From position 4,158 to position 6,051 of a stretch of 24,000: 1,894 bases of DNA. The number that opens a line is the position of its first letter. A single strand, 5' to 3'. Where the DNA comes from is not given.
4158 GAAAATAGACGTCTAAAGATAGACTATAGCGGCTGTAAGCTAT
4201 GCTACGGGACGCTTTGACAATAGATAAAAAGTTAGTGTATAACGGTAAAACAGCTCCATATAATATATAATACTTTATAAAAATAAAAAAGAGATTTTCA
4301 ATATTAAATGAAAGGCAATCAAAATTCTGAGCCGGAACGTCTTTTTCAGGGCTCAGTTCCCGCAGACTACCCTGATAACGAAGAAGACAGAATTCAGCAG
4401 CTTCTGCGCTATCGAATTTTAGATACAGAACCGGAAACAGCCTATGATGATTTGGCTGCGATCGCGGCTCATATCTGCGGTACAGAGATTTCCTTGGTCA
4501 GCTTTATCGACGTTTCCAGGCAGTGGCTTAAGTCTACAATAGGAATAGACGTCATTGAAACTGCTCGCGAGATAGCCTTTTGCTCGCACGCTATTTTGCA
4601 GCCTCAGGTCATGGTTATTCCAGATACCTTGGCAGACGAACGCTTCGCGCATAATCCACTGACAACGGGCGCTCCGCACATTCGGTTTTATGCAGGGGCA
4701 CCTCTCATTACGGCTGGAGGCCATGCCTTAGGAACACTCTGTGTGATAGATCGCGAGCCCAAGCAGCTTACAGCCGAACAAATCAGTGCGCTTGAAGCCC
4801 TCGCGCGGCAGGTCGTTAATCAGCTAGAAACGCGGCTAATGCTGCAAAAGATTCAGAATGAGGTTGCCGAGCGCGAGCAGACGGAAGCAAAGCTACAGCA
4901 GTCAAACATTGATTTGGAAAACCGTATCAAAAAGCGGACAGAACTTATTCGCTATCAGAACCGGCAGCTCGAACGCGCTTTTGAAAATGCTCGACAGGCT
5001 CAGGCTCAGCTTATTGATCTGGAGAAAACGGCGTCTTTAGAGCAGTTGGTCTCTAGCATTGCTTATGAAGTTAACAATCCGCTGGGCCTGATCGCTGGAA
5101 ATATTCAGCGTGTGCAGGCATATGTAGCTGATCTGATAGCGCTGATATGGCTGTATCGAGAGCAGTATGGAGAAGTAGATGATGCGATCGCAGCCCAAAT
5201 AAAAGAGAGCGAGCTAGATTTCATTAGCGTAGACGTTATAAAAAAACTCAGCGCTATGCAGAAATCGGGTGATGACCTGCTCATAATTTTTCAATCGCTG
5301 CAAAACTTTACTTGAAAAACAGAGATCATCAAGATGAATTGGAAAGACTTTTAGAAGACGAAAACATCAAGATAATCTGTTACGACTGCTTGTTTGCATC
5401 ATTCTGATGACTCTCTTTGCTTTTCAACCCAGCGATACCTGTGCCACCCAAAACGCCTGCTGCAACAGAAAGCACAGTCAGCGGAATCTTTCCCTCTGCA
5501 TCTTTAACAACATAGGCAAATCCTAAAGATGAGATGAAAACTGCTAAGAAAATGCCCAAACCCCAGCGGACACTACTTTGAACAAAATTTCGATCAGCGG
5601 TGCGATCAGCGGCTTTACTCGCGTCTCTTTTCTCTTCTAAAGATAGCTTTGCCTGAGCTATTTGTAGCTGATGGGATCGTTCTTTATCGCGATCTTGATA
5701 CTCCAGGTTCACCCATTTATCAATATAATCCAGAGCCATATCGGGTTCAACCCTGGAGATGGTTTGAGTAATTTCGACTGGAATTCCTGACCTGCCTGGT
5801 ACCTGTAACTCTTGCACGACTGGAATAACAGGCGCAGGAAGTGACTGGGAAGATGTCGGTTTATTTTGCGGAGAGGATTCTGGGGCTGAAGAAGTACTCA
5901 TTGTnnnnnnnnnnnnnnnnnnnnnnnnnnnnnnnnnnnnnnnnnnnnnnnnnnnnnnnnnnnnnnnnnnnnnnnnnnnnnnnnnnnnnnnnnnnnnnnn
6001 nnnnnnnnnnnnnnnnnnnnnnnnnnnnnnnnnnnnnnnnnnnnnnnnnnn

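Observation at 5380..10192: TPR-CHAT protease operon with two unrecognisable partner proteins embedded inside the FaRLiP cluster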

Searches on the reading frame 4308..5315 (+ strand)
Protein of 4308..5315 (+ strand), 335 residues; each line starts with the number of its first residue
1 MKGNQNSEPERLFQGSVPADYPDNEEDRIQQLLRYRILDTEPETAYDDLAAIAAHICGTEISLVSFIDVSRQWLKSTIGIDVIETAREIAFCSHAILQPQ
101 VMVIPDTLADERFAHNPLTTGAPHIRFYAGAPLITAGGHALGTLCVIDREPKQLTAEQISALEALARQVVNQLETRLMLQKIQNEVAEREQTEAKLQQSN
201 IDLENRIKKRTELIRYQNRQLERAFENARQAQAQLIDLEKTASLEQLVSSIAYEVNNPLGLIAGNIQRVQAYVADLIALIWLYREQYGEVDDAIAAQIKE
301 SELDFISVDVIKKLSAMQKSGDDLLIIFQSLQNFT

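Call 3: search_protein_families(library=pfam, proteins=[window:4308-5315:+], max_evalue=0.01)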
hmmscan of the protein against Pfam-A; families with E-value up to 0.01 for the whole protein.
window:4308-5315:+ (335 aa): 2 families
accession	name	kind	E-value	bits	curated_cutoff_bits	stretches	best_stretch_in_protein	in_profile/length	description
PF01590.32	GAF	-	8.9e-19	68.8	22.4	1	42-172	2-132/133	GAF domain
PF13185.12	GAF_2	-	4.7e-08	33.8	28.6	1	44-170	6-132/136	GAF domain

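Call 4: search_protein_families(library=ncbifam, proteins=[window:4308-5315:+], max_evalue=0.01)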
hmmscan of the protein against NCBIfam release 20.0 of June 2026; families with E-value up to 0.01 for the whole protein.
window:4308-5315:+ (335 aa): 5 families
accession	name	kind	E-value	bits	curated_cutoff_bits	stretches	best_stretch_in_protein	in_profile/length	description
NF038348.1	T2SS_HK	subfamily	1.6e-10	40.1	450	1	160-312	249-399/574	histidine kinase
NF008468.0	PRK11360.1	equivalog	0.00046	18.7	646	1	229-272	381-424/616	two-component system sensor histidine kinase AtoS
NF047497.1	HK_LIC_12097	equivalog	0.00078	18.3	500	1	178-298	93-204/367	LIC_12097 family sensor histidine kinase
NF043058.1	T4SS_LegC2C7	subfamily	0.0018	17.3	350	1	162-262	145-240/348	LegC2/C7 family Dot/Icm T4SS effector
NF053512.1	nitric_RR_NosR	exception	0.0065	15.5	400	1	171-235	113-177/422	response regulator c-di-GMP phosphodiesterase, NosR family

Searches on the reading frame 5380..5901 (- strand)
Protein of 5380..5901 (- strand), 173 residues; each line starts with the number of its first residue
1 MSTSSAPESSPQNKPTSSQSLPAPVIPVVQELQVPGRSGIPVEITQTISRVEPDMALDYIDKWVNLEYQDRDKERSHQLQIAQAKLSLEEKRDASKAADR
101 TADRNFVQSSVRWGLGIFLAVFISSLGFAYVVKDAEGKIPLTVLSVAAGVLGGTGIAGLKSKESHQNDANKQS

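Call 3: search_protein_families(library=pfam, proteins=[window:5380-5901:-], max_evalue=0.01)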
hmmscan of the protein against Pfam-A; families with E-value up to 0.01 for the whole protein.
window:5380-5901:- (173 aa): 0 families

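Call 4: search_protein_families(library=ncbifam, proteins=[window:5380-5901:-], max_evalue=0.01)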
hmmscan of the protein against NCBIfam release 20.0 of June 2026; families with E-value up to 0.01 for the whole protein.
window:5380-5901:- (173 aa): 0 families

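Call 5: search_protein_families(library=padloc, proteins=[window:5380-5901:-], max_evalue=1)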
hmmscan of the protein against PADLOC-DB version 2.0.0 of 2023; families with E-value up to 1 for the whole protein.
window:5380-5901:- (173 aa): 0 families

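Call 7: find_homologous_proteins(query=window:5380-5901:-)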
Query window:5380-5901:- (173 aa): 10 proteins with E <= 0.001 among 133 candidates.
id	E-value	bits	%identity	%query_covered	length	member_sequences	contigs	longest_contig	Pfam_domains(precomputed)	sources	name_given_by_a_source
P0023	4.7e-105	366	100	100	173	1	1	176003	-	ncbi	-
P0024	2.6e-82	292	80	99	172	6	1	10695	-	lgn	-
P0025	4.7e-79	282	76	98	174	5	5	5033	-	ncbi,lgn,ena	-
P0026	5.7e-72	259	70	99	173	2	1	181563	-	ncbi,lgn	ncbi:MAG: hypothetical protein AAFV85_02275 [Cyanobacteria bacterium J06634_6]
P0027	5.1e-70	253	70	100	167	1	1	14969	-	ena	-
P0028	9.2e-69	248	100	69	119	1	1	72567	-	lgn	-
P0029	2.8e-68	247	66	100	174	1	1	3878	-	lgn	-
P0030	2.7e-60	221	71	84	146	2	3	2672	-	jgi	jgi:hypothetical protein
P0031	3.4e-49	185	77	66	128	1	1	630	-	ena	-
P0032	6.7e-37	145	51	97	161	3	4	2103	-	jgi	jgi:hypothetical protein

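Call 31: predict_structure(alignment_id=A2)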
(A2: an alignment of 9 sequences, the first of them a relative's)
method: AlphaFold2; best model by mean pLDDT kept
length: 173 residues; sequences in the alignment: 9
mean_pLDDT: 58.4   pTM: 0.21
mean pLDDT of the five models: 58.4, 56.1, 53.8, 51.8, 47.3
residues with pLDDT >= 90: 0; 70-90: 60; 50-70: 34; < 50: 79
segments of 3 or more residues with pLDDT < 50: 1-6, 8-37, 130-135, 137-173
pLDDT, mean of each block of 10 residues (from residue 1): 43 40 44 45 62 73 79 79 79 72 68 78 65 47 47 38 39 39
secondary structure, 60 per line:
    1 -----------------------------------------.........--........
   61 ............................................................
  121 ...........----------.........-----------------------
elements in order: H42-50 H53-131 H142-150

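Call 37: search_protein_families(library=pfam, alignment_id=A2, max_evalue=10)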
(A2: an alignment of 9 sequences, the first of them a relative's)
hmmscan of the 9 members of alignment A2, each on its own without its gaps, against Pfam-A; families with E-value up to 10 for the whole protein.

A. member 1, P0023 (173 aa): 2 families
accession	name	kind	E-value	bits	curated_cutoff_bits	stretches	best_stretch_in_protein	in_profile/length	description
PF20001.5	DUF6428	-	0.091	13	28.7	1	48-101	76-128/155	Family of unknown function (DUF6428)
PF20712.2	CyanoTRADDas_TM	-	0.12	13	24.3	1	116-153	18-51/68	Cyanobacterial TRADD-N associated 2-Transmembrane domain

B. families by the number of members that match (of 9 scanned): 9 families
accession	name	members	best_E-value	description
PF20712.2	CyanoTRADDas_TM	4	0.021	Cyanobacterial TRADD-N associated 2-Transmembrane domain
PF20001.5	DUF6428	2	0.091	Family of unknown function (DUF6428)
PF14248.12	DUF4345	2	0.11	Domain of unknown function (DUF4345)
PF13432.12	TPR_16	1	0.068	Tetratricopeptide repeat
PF19762.4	DUF6249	1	0.072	Domain of unknown function (DUF6249)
PF04678.18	MCU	1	0.13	Mitochondrial calcium uniporter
PF06965.17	Na_H_antiport_1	1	0.14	Na+/H+ antiporter 1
PF04987.19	PigN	1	0.38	Phosphatidylinositolglycan class N (PIG-N)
PF20506.3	DUF6732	1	0.41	Family of unknown function (DUF6732)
